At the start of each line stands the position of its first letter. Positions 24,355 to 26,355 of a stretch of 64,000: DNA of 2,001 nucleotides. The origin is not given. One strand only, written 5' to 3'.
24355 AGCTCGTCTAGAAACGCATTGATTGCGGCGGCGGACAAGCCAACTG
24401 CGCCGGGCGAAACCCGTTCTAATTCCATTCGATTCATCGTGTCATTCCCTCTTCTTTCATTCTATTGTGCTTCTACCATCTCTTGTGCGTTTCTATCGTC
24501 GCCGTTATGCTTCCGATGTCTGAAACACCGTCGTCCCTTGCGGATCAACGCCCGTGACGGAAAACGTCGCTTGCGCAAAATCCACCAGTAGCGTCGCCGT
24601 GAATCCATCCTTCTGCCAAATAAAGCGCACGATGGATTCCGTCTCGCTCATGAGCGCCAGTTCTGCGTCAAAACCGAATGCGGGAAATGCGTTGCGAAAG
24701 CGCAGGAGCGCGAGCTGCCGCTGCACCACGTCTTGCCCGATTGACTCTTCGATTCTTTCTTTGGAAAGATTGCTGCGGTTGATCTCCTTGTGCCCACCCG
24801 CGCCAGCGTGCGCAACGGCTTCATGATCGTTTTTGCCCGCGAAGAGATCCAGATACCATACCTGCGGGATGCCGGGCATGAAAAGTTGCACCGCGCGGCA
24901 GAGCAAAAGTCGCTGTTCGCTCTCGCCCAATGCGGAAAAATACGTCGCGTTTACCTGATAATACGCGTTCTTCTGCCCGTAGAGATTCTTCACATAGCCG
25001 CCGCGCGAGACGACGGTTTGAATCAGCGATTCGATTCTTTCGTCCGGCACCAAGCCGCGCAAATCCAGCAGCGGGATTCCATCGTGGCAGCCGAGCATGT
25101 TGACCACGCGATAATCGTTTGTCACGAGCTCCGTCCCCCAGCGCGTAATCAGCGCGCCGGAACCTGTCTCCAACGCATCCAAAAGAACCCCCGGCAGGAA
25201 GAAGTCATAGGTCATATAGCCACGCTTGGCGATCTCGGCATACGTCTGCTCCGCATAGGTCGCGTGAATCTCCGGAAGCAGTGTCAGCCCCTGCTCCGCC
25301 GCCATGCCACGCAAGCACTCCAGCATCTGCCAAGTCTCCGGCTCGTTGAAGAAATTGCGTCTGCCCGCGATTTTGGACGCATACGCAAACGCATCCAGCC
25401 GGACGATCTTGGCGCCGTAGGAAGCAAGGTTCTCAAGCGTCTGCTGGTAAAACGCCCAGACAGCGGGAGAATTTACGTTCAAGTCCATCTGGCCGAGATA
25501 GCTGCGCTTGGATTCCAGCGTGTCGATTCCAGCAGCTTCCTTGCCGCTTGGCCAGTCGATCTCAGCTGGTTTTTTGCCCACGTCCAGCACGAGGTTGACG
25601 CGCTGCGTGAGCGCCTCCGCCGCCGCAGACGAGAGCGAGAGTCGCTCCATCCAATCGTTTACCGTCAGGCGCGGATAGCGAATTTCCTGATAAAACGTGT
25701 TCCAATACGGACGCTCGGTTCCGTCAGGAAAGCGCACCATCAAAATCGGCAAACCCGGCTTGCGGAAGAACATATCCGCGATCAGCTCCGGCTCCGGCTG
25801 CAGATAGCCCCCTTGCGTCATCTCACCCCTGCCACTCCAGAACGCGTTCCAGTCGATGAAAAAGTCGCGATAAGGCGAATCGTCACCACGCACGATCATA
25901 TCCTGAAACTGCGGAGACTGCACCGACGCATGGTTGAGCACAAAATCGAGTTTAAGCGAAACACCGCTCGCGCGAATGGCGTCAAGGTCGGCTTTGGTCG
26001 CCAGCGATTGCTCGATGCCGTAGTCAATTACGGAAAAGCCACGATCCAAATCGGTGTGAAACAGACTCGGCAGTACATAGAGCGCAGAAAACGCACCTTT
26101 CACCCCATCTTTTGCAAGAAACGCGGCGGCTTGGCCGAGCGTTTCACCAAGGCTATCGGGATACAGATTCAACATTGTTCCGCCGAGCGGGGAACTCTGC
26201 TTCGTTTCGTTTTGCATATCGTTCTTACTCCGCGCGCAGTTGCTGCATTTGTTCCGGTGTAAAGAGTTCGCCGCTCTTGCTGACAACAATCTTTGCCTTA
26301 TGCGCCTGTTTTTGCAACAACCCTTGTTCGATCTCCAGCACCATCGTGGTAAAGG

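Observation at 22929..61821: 39-kb sugar-import locus built almost entirely of cytoplasmic esterases, with two GH13_18 phosphorylases as the only glycosidic-bond enzymes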

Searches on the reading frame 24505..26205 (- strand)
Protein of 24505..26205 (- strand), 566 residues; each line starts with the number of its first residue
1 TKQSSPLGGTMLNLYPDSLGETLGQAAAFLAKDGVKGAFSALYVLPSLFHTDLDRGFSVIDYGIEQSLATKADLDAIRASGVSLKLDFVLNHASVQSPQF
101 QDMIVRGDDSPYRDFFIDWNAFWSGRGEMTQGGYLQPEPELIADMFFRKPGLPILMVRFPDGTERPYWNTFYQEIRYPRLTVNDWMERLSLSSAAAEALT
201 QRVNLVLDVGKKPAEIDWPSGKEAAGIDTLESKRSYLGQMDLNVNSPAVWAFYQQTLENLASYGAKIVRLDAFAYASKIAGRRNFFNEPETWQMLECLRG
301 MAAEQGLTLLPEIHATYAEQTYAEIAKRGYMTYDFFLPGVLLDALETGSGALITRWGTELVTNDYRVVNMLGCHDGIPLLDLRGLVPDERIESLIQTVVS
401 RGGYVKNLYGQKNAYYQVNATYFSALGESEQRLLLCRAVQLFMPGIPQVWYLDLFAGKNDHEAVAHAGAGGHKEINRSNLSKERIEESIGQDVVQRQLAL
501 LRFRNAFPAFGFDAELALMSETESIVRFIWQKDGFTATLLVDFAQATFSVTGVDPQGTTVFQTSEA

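Call 4: search_protein_families(library=pfam, proteins=[window:24505-26205:-], max_evalue=0.01)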
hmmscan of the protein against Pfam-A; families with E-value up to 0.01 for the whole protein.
window:24505-26205:- (566 aa): 1 family
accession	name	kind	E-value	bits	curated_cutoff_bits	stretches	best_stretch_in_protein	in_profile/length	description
PF00128.31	Alpha-amylase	-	3.1e-06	27.1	22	1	39-117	33-115/446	Alpha amylase, catalytic domain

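Call 9: search_solved_structures(query=window:24505-26205:-, max_evalue=1e-10)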
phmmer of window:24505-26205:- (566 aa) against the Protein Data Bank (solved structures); distinct sequences matched with E-value up to 1e-10: 18.
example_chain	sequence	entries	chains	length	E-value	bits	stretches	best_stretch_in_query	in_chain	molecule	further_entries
6s9u_A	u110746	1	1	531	2.8e-169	567.5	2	227-552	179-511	Putative sucrose phosphorylase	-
7qqi_A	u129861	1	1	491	1.7e-79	271.1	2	239-531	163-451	Aamy domain-containing protein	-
7qqj_A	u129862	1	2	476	6.2e-77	262.6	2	239-550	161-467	Sucrose phosphorylase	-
6s9v_A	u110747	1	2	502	5.8e-72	246.2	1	233-552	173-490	Sucrose 6(F)-phosphate phosphorylase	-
7xdq_A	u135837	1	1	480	2.8e-64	220.9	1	239-556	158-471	Glucosylglycerol phosphorylase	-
7xdr_A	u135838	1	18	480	2.8e-63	217.6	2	239-556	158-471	Glucosylglycerol phosphorylase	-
1r7a_A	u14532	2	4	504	6e-59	203.3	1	239-542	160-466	sucrose phosphorylase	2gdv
2gdu_A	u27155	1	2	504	1.6e-58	201.9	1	239-542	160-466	sucrose phosphorylase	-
9j1u_F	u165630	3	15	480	2.6e-58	201.2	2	239-555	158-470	Sucrose phosphorylase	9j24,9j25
6fme_B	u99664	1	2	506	6.8e-58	199.8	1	239-542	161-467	Sucrose phosphorylase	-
5mb2_B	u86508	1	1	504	7e-58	199.7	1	239-542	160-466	Sucrose phosphorylase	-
5c8b_B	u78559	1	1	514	7.2e-58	199.7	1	239-542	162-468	Sucrose phosphorylase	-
5m9x_B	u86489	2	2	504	3.5e-57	197.4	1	239-542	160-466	Sucrose phosphorylase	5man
7znp_A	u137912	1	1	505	8.2e-53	183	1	217-551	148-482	Sucrose phosphorylase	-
2wpg_A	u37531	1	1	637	1.2e-14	57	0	42-116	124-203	AMYLOSUCRASE OR ALPHA AMYLASE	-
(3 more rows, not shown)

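Call 32: search_protein_families(library=ncbifam, proteins=[window:24505-26205:-], max_evalue=0.001)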
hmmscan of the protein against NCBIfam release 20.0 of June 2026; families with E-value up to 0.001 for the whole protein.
window:24505-26205:- (566 aa): 5 families
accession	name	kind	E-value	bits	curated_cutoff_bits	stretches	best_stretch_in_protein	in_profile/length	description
TIGR03852.1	sucrose_gtfA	equivalog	2.7e-95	319.7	334.4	2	239-551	157-468/470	sucrose phosphorylase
TIGR02456.1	treS_nterm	equivalog_domain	1e-09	37.5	678.35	0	40-119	43-125/539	maltose alpha-D-glucosyltransferase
NF008183.0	PRK10933.1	subfamily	3.7e-06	25.9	535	1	38-117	46-128/551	alpha,alpha-phosphotrehalase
NF041321.1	Alpha-amyl_MalA_Halo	equivalog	4.9e-06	25.2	875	1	40-120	297-380/666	alpha-amylase MalA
TIGR02403.1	trehalose_treC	equivalog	1.7e-05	23.7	799.05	1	44-117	46-122/544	alpha,alpha-phosphotrehalase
